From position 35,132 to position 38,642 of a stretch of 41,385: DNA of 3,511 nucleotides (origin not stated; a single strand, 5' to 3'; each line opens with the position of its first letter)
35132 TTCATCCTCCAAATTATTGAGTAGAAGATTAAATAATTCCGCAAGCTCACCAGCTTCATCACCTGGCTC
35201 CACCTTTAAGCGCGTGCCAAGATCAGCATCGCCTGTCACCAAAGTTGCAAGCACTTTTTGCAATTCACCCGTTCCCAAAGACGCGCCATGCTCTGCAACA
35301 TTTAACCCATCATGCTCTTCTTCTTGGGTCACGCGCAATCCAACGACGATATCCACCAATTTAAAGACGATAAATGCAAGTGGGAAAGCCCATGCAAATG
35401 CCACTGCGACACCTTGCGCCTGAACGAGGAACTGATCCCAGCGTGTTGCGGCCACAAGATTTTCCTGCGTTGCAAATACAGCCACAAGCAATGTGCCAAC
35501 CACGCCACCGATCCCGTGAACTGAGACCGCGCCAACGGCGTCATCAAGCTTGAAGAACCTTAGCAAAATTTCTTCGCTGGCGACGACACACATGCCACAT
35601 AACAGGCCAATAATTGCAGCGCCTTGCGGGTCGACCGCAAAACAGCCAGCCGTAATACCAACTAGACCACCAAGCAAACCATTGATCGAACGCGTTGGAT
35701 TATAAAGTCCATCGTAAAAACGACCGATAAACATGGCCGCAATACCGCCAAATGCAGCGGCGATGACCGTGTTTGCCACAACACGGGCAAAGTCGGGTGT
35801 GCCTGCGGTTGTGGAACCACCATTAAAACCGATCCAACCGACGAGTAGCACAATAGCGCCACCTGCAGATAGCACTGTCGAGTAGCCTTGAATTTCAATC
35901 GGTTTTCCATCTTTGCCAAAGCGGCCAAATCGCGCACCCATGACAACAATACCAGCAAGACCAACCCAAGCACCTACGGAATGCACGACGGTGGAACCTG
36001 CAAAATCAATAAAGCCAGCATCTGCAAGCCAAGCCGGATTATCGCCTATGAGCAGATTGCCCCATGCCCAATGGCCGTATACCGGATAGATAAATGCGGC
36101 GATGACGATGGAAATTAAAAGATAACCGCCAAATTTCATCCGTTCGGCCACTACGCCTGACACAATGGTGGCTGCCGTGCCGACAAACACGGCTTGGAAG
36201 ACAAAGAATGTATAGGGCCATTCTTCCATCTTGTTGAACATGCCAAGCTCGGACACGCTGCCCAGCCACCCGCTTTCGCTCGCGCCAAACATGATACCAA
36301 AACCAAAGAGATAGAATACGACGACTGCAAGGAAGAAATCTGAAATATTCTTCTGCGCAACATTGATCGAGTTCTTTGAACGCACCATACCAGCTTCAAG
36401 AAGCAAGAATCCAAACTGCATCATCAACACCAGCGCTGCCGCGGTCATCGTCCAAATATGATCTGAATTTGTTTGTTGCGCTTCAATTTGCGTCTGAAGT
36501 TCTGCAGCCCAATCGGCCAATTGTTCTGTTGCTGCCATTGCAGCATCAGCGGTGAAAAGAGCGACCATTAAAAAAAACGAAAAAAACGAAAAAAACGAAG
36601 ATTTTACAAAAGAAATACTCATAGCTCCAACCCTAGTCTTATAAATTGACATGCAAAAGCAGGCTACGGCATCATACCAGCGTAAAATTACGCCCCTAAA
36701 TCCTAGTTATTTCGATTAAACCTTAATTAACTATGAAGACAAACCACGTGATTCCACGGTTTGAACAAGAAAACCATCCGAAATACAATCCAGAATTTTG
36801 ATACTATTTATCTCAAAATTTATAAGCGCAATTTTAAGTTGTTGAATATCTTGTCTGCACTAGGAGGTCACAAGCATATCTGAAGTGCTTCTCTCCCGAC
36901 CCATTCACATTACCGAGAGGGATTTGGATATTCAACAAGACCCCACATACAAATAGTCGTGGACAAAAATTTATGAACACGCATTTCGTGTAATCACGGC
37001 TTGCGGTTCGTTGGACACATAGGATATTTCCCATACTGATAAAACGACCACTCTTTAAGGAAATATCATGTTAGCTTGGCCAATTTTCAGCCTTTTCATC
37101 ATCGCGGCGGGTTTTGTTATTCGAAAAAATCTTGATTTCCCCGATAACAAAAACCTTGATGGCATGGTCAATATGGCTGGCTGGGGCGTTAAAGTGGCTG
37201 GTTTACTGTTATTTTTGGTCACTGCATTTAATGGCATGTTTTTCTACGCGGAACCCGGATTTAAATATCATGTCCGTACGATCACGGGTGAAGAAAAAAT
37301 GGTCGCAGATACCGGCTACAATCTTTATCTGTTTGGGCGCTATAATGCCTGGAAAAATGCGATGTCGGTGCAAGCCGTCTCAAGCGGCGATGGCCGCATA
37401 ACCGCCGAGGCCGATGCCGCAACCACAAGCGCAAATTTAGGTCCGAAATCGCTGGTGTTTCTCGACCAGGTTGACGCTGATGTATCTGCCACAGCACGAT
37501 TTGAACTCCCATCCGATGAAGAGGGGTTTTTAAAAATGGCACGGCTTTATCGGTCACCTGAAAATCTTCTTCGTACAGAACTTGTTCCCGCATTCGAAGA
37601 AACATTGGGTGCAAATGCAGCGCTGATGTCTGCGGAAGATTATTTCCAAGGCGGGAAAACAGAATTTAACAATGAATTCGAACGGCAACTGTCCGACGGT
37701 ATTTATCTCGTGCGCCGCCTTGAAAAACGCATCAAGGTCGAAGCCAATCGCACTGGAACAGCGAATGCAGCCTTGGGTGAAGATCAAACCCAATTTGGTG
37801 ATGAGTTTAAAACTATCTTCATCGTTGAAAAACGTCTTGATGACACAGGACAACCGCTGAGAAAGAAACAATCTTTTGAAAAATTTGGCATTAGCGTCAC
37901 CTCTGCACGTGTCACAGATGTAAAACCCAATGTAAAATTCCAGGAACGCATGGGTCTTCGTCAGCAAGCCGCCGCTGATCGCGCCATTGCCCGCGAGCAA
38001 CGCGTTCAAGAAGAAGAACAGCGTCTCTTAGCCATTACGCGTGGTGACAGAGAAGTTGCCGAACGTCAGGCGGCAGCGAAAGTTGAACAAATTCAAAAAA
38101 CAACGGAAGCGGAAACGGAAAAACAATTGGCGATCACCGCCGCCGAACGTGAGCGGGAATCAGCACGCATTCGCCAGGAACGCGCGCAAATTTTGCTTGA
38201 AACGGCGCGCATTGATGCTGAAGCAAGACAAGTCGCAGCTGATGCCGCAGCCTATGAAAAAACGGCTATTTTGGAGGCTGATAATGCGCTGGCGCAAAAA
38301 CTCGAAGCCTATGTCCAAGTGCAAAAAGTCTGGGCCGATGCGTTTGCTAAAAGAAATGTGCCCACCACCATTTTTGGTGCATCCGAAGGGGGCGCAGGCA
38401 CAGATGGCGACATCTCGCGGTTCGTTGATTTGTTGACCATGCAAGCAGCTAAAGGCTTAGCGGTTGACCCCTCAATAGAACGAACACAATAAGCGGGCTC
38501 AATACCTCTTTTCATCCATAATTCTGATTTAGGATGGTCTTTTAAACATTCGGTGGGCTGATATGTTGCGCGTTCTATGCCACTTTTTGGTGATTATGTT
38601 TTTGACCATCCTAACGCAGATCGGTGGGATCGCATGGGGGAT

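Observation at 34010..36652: Amt ammonium-transporter domain fused in one polypeptide to HAMP + MCP signalling domain: candidate ammonium 'transceptor' chemoreceptor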

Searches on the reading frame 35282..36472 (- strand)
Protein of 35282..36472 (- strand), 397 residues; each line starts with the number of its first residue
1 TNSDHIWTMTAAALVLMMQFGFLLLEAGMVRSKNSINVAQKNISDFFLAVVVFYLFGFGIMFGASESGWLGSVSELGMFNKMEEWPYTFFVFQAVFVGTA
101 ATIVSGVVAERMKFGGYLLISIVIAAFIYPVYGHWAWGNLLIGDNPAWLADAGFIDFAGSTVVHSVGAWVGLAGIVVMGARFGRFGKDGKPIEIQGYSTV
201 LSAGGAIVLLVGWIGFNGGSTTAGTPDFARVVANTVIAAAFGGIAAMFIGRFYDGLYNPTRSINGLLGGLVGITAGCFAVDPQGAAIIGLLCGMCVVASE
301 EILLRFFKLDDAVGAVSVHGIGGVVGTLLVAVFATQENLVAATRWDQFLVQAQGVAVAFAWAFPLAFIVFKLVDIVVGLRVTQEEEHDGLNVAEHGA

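Call 39: search_solved_structures(query=window:35282-36472:-, max_evalue=1e-30, show_alignments=5)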
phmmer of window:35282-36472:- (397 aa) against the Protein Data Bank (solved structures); distinct sequences matched with E-value up to 1e-30: 20.
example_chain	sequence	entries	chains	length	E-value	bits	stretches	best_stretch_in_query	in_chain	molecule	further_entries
6eu6_A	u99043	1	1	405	4.6e-88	299.6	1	2-394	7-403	Ammonium transporter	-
8qj3_A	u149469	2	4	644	2.5e-86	293.9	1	5-396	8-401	Ammonium transporter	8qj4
8qpf_A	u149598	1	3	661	2.6e-86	293.8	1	5-396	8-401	Ammonium transporter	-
2b2f_A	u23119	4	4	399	9e-47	163.6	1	5-395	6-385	ammonium transporter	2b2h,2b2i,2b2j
4nh2_A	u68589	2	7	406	2.8e-44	155.4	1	3-396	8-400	Ammonia channel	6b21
2ns1_A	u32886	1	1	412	3e-44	155.3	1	3-396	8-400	Ammonia channel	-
2nuu_A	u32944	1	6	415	3.1e-44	155.3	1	3-396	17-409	Ammonia channel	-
1xqe_A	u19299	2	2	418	3.1e-44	155.2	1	3-396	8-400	Probable ammonium transporter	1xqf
2nmr_A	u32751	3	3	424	3.3e-44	155.2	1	3-396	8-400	Ammonia channel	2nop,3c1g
9cs5_A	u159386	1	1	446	4e-44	154.9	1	3-396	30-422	Ammonium transporter AmtB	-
3c1h_A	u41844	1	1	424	4.5e-44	154.7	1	3-396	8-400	Ammonia channel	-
3c1i_A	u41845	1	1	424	3.9e-43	151.6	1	3-396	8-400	Ammonia channel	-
2now_A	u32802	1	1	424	4.2e-43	151.5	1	3-396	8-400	Ammonia channel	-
3c1j_A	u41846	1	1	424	5.3e-43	151.2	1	3-396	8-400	Ammonia channel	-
2npd_A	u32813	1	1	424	9e-43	150.5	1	3-396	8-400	Ammonia channel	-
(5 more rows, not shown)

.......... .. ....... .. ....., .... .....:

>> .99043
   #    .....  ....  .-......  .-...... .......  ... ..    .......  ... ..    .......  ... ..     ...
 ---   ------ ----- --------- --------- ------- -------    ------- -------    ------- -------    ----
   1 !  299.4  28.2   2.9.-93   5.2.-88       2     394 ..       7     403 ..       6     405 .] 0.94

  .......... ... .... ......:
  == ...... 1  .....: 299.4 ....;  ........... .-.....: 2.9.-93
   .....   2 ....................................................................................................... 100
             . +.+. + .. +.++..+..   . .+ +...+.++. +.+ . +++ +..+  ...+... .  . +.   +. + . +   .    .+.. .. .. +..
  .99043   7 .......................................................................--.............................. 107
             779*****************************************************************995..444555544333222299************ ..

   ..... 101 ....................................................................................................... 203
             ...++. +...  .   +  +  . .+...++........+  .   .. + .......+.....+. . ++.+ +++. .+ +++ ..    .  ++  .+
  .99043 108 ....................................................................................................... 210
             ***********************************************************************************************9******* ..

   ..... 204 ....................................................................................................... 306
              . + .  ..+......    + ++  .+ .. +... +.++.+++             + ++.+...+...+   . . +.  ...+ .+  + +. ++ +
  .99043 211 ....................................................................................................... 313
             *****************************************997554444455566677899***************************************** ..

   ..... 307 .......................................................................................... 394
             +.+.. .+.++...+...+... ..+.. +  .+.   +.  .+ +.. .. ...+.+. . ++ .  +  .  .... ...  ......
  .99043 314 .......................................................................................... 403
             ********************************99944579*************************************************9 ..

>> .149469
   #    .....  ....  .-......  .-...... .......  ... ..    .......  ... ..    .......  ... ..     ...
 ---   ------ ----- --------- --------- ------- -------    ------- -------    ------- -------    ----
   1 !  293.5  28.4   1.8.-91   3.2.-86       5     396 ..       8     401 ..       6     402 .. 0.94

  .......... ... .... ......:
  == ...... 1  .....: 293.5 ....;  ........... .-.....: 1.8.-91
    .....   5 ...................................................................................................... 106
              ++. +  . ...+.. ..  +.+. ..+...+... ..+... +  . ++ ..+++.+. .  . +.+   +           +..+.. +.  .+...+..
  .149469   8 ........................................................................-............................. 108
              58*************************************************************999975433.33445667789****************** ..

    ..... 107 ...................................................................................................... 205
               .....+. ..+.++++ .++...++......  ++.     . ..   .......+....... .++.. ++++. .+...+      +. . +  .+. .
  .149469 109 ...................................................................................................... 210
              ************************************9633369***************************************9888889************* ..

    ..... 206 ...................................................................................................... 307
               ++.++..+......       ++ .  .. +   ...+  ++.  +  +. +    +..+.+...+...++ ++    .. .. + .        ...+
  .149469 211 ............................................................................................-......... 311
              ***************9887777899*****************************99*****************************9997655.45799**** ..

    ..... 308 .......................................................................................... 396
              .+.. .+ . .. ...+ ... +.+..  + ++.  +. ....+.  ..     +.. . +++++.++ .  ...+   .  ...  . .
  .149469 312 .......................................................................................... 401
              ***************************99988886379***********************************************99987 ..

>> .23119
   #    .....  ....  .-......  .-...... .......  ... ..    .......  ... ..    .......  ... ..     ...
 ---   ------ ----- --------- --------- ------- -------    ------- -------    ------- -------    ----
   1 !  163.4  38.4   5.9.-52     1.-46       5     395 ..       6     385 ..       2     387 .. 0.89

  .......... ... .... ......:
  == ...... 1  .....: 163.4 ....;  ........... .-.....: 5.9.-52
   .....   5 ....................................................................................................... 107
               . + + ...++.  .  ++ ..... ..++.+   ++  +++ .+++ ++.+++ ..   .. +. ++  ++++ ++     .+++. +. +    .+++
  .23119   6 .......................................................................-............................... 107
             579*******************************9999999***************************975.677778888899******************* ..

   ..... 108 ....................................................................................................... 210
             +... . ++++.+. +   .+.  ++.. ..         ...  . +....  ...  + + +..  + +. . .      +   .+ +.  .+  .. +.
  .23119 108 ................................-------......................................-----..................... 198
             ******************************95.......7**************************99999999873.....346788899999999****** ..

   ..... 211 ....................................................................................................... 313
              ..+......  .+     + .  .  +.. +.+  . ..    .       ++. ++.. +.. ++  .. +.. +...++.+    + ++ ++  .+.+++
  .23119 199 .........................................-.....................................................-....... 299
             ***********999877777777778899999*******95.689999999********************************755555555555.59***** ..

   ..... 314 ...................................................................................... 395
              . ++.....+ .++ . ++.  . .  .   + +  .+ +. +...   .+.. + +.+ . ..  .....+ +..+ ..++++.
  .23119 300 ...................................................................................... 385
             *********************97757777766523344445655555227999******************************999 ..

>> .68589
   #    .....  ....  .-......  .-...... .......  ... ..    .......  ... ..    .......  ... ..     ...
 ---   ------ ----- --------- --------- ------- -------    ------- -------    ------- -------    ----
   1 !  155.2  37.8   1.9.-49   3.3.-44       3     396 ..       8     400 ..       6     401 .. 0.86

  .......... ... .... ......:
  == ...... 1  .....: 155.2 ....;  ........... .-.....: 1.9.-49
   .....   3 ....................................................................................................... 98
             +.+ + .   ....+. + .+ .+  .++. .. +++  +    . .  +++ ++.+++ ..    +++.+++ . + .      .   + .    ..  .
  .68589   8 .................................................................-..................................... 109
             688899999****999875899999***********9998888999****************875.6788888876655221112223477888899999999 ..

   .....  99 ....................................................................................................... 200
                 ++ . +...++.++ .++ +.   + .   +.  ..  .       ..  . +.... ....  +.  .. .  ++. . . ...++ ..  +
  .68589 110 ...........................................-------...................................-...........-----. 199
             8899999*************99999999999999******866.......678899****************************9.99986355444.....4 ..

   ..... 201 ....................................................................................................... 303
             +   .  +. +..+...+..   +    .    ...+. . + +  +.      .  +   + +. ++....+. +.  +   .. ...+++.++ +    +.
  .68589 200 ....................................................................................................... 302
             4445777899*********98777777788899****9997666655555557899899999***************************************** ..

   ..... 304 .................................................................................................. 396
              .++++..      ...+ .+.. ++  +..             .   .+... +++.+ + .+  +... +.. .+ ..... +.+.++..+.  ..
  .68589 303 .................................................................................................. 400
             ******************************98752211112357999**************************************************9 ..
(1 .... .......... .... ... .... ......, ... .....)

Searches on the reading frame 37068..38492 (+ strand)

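Call 23: search_protein_families(library=pfam, proteins=[window:37068-38492:+], max_evalue=0.001)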
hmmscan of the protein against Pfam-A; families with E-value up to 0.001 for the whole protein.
window:37068-38492:+ (474 aa): 1 family
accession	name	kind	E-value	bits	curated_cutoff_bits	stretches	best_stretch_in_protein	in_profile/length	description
PF01145.31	Band_7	-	2.2e-09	38.1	23.6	1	127-317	50-173/176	SPFH domain / Band 7 family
